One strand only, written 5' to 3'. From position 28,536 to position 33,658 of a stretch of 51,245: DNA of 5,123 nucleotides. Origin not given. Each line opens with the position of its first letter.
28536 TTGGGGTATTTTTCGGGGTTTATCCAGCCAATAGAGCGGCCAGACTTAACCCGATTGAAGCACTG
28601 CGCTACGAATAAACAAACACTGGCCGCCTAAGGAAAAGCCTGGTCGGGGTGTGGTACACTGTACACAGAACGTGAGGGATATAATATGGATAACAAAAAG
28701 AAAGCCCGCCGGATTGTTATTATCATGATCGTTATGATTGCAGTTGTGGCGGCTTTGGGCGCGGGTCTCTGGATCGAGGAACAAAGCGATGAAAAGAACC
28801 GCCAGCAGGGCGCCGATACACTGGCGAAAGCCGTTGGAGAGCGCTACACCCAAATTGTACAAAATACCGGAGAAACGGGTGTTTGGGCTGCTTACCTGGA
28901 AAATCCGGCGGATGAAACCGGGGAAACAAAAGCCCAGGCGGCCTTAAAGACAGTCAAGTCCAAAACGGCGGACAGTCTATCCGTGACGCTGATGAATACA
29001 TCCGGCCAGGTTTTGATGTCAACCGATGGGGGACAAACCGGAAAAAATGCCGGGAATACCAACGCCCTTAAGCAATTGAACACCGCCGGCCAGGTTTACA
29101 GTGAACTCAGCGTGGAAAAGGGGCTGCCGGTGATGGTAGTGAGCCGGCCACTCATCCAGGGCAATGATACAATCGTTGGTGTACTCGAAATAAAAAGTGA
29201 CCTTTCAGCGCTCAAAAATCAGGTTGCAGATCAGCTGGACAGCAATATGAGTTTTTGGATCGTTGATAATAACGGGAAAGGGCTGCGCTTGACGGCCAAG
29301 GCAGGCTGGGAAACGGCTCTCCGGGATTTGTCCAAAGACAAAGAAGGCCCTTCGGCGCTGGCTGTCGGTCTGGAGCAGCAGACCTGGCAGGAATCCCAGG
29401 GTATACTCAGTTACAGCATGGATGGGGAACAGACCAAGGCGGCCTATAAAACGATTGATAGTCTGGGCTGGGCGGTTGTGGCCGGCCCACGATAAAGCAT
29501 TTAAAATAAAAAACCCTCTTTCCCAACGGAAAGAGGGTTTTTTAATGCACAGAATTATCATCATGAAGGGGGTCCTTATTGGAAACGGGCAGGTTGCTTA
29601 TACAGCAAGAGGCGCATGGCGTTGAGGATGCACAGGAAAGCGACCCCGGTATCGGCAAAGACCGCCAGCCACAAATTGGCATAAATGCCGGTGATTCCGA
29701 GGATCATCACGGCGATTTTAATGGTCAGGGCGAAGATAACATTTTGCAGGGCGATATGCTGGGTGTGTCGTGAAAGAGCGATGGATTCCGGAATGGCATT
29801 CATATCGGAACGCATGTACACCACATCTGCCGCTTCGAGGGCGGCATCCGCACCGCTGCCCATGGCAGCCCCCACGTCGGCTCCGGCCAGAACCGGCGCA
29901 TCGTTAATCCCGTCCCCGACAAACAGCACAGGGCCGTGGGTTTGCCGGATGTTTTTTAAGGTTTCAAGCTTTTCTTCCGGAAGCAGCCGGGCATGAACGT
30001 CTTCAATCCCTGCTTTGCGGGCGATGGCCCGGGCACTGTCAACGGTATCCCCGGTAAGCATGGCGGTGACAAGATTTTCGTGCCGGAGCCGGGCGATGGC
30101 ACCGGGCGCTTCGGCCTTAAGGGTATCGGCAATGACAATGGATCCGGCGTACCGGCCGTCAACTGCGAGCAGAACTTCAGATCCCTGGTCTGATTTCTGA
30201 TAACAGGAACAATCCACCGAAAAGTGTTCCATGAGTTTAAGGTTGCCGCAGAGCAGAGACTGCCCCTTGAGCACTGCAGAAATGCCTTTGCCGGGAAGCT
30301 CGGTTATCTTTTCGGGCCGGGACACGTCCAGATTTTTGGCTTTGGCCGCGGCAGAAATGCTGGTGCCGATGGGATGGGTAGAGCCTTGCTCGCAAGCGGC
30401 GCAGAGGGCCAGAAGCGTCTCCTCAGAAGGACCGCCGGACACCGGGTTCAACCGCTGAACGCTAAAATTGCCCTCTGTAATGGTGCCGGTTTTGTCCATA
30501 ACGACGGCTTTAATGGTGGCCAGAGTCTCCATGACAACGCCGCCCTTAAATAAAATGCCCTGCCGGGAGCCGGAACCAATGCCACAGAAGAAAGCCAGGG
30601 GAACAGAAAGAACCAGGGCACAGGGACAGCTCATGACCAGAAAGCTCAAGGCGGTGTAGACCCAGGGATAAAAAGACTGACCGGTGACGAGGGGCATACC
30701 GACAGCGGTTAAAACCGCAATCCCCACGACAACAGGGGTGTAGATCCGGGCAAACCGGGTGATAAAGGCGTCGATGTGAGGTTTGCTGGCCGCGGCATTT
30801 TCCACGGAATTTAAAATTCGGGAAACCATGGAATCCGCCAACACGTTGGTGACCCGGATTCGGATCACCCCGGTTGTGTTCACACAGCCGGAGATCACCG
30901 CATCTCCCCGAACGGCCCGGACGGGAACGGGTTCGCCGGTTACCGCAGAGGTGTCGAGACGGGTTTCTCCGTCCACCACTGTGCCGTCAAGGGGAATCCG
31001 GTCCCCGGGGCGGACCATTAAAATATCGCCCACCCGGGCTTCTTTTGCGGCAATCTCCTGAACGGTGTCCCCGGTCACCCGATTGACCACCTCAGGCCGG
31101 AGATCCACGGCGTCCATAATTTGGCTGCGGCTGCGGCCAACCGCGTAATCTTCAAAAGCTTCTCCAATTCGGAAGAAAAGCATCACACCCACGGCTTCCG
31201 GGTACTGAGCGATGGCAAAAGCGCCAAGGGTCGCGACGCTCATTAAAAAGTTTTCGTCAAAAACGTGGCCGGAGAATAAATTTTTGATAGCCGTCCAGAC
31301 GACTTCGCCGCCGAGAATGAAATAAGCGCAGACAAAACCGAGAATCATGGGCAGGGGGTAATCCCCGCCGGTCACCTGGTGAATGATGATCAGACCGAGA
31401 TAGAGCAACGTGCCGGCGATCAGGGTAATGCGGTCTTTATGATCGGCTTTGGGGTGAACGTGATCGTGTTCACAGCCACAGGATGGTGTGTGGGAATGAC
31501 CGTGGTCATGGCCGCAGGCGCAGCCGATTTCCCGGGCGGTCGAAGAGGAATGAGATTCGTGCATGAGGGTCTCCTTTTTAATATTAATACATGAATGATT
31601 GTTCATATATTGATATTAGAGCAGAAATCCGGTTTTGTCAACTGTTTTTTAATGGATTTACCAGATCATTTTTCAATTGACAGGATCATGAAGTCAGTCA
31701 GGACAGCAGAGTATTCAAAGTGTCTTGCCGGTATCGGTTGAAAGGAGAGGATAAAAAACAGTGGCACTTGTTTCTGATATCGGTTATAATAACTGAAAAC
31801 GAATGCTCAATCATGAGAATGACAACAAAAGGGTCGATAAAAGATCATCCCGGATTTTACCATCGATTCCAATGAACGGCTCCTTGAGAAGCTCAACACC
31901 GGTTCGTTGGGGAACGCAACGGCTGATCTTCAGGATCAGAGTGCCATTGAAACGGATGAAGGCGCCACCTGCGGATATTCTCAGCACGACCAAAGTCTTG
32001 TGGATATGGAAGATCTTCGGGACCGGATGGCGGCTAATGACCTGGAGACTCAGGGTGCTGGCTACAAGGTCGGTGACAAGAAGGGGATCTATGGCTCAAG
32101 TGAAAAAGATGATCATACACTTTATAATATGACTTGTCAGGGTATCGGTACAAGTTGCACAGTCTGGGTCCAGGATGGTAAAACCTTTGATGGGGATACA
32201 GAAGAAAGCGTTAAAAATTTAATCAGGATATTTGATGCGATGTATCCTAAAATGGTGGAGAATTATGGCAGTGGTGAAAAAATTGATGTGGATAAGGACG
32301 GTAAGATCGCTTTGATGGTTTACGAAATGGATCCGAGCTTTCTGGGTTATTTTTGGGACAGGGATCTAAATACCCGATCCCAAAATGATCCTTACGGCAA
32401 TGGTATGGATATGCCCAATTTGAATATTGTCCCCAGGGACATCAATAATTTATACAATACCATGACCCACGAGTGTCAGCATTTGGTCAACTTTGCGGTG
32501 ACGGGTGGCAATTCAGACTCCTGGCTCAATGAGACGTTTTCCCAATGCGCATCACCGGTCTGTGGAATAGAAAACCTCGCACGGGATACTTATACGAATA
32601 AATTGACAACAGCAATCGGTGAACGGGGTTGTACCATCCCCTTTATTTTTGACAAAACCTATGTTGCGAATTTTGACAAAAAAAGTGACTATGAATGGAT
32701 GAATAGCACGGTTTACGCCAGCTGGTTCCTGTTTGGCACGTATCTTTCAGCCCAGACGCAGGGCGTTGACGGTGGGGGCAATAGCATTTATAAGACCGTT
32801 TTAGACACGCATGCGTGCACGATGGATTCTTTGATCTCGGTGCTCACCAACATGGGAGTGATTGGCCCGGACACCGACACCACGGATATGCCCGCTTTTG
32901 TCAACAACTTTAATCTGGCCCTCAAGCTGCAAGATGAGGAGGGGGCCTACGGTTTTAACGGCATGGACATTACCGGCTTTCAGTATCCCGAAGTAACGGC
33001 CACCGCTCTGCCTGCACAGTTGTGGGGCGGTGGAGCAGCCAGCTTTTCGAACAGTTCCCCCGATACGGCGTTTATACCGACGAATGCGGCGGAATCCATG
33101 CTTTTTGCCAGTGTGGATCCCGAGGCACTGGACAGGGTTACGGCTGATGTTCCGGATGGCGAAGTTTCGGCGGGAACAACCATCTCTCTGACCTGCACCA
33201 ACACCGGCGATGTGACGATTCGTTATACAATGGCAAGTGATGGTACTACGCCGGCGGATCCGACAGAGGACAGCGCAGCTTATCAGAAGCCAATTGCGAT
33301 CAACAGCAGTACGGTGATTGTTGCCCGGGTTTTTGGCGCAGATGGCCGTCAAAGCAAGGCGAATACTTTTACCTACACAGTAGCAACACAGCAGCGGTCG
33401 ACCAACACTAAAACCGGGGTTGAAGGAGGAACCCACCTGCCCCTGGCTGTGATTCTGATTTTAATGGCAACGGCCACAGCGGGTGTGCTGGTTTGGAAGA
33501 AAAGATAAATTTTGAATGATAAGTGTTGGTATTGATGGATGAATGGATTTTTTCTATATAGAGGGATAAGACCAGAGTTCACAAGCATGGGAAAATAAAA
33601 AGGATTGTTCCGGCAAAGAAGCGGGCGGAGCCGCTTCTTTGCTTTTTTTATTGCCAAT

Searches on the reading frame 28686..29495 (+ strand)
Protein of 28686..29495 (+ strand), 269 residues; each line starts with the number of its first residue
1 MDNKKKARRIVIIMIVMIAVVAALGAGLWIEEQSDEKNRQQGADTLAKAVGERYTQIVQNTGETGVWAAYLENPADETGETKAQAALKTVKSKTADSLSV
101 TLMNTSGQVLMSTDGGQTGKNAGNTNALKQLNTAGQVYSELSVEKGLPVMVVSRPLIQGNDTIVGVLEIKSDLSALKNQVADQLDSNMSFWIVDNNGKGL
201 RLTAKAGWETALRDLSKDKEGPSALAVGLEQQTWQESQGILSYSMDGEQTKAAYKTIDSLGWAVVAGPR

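Call 31: search_protein_families(library=pfam, proteins=[window:28686-29495:+], max_evalue=0.001)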
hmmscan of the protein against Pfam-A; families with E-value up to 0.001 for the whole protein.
window:28686-29495:+ (269 aa): 1 family
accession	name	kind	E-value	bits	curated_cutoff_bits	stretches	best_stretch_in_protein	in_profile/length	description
PF02743.24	dCache_1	-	3e-11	43.7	45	1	98-266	69-239/240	Cache domain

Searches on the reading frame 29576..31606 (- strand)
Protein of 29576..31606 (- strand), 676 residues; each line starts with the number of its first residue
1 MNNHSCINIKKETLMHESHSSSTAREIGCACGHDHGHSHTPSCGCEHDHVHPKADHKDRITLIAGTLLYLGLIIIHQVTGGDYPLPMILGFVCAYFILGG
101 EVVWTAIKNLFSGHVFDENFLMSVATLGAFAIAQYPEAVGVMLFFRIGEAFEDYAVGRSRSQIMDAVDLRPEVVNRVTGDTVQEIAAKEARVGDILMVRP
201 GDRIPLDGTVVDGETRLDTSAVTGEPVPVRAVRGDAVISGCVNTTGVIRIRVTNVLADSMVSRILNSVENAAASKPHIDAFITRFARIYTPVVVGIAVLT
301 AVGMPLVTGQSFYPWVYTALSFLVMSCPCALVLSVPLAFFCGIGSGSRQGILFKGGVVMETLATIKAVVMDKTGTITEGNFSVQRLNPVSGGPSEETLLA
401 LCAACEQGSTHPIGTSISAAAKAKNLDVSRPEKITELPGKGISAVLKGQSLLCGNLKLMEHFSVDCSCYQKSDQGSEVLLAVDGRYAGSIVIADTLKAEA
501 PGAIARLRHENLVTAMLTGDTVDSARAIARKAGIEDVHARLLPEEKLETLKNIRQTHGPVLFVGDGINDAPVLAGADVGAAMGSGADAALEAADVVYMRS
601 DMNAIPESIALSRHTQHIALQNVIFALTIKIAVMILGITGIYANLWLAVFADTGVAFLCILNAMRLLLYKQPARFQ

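Call 31: search_protein_families(library=pfam, proteins=[window:29576-31606:-], max_evalue=0.001)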
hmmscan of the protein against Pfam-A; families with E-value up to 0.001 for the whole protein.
window:29576-31606:- (676 aa): 3 families
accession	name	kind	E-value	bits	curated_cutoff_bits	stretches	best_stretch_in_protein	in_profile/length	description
PF00122.25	E1-E2_ATPase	-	2.5e-49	167.7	28.1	1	169-348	2-180/181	E1-E2 ATPase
PF00702.32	Hydrolase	-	1.6e-26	94.4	26.4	1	365-577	1-191/191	haloacid dehalogenase-like hydrolase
PF08282.18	Hydrolase_3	-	4.3e-05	23.8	20.9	1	552-606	198-252/255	haloacid dehalogenase-like hydrolase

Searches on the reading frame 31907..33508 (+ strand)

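Call 31: search_protein_families(library=pfam, proteins=[window:31907-33508:+], max_evalue=0.001)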
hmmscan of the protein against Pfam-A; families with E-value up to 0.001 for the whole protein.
window:31907-33508:+ (533 aa): 2 families
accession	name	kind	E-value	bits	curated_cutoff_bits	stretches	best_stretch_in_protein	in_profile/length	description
PF13290.12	CHB_HEX_C_1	-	2.7e-10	40.5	22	1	416-484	2-64/67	Chitobiase/beta-hexosaminidase C-terminal domain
PF13287.12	Fn3_assoc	-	7.2e-09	36.1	23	1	427-490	2-59/59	Fn3 associated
